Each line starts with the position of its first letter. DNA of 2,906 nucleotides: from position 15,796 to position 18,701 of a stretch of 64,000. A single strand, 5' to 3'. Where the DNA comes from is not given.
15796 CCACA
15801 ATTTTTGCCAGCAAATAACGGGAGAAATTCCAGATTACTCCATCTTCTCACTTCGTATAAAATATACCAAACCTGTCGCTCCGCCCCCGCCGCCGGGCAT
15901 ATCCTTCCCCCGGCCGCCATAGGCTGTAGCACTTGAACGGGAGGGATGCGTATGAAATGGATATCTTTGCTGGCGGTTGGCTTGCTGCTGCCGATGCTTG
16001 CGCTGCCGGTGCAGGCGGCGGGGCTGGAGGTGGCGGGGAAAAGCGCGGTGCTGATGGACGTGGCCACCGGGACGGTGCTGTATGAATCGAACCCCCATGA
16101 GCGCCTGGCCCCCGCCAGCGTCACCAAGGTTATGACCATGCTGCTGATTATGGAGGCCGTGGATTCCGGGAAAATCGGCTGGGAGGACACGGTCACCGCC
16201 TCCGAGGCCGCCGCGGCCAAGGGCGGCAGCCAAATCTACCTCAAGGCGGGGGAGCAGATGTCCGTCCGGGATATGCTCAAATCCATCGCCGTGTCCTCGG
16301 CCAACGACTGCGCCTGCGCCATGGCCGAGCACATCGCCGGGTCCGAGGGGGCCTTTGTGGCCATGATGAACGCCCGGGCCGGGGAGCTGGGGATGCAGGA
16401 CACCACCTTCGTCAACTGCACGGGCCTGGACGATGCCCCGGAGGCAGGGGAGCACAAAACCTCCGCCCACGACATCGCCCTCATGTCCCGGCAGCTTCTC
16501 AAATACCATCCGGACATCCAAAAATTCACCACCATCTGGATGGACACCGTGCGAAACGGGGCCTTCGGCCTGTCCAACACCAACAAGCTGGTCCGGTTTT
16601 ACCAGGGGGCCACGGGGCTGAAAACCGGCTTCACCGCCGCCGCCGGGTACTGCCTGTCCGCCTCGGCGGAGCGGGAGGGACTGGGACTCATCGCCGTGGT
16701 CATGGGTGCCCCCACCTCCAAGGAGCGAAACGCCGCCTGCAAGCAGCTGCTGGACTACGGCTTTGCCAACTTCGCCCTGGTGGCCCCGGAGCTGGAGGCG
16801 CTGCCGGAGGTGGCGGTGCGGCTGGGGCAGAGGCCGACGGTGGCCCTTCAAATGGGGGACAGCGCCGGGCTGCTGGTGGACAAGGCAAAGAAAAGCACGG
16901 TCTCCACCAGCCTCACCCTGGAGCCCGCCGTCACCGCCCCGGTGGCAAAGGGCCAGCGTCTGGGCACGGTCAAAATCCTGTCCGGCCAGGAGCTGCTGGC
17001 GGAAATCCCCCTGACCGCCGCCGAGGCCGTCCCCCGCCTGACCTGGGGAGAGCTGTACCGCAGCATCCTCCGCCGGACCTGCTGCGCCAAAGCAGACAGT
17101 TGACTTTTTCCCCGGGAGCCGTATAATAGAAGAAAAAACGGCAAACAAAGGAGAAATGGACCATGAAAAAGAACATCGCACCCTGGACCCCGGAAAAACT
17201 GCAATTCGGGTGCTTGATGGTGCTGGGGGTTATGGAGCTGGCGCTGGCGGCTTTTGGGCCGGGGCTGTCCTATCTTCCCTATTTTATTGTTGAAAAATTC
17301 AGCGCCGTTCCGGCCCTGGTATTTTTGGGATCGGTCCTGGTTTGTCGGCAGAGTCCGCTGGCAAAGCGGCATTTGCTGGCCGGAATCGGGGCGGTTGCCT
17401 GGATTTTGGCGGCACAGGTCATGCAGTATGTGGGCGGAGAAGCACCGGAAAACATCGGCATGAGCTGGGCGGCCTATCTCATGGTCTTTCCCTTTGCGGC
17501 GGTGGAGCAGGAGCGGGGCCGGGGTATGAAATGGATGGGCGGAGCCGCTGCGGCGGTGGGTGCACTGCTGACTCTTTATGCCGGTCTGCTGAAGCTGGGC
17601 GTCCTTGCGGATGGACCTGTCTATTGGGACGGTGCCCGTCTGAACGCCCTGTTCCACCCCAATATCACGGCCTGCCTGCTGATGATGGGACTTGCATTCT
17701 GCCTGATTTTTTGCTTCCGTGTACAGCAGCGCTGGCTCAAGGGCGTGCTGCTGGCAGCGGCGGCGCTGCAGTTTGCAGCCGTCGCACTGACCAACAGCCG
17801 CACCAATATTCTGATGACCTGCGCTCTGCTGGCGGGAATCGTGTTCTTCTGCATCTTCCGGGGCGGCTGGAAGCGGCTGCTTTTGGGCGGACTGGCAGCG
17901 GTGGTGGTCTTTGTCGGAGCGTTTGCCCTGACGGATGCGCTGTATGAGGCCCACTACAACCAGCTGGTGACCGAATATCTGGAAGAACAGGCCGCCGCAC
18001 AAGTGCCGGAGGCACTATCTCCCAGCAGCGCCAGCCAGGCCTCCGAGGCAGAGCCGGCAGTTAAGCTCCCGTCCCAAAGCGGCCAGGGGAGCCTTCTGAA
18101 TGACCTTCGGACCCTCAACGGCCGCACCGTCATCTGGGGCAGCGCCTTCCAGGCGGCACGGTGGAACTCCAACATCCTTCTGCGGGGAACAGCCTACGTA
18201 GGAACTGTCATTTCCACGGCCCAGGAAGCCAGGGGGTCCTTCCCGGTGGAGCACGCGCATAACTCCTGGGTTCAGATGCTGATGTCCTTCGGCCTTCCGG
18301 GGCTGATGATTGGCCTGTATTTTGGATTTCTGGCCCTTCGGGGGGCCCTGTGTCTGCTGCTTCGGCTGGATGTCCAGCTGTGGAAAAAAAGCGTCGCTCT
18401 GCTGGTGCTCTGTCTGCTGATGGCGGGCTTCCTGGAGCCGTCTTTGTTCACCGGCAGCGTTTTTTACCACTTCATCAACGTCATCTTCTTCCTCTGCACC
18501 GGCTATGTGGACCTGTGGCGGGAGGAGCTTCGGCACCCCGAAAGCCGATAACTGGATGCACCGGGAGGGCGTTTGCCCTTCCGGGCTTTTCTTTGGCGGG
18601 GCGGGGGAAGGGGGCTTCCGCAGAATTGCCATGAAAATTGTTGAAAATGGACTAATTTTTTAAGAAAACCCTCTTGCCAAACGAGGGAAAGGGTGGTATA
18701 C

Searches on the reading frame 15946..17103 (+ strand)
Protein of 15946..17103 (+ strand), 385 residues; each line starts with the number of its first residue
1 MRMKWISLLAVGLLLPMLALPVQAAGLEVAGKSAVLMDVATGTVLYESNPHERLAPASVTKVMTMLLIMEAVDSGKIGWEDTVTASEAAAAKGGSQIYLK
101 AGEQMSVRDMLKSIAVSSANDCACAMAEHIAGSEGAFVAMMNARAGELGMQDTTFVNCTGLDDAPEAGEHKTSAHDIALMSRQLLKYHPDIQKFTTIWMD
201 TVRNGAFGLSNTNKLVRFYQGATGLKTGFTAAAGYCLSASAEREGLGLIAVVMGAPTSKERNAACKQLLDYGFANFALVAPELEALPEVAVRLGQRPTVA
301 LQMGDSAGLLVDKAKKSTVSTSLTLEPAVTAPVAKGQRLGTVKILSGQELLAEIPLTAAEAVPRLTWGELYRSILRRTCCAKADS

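Call 33: search_protein_families(library=pfam, proteins=[window:15946-17103:+], max_evalue=0.01)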
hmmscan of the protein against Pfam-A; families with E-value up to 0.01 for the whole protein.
window:15946-17103:+ (385 aa): 4 families
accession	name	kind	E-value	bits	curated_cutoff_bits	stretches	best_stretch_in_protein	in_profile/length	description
PF00768.25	Peptidase_S11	-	1.2e-76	257.7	27.6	1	26-257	7-239/239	D-alanyl-D-alanine carboxypeptidase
PF13354.11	Beta-lactamase2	-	1.5e-14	54.3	22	1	35-185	3-147/214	Beta-lactamase enzyme family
PF07943.18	PBP5_C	-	6e-11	42.8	21.2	1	288-364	15-91/91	Penicillin-binding protein 5, C-terminal domain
PF00144.29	Beta-lactamase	-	3.2e-06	27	27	1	33-111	16-100/329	Beta-lactamase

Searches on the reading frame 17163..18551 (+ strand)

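Call 3: search_protein_families(library=pfam, proteins=[window:17163-18551:+])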
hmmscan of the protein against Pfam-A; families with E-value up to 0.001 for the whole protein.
window:17163-18551:+ (462 aa): 1 family
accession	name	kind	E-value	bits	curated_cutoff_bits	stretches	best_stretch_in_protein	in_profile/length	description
PF04932.20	Wzy_C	-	1.5e-13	51.3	31.7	1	199-383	2-147/149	O-Antigen ligase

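Call 4: search_protein_families(library=ncbifam, proteins=[window:17163-18551:+])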
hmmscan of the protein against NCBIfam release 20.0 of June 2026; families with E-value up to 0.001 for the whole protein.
window:17163-18551:+ (462 aa): 2 families
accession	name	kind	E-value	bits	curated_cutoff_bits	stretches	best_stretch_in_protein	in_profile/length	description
TIGR03097.1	PEP_O_lig_1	hypoth_equivalog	1.4e-05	24.2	188.1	1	44-276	46-270/408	putative O-glycosylation ligase, exosortase A system-associated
TIGR04370.1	glyco_rpt_poly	subfamily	3e-05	23.2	40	1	139-252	109-226/396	oligosaccharide repeat unit polymerase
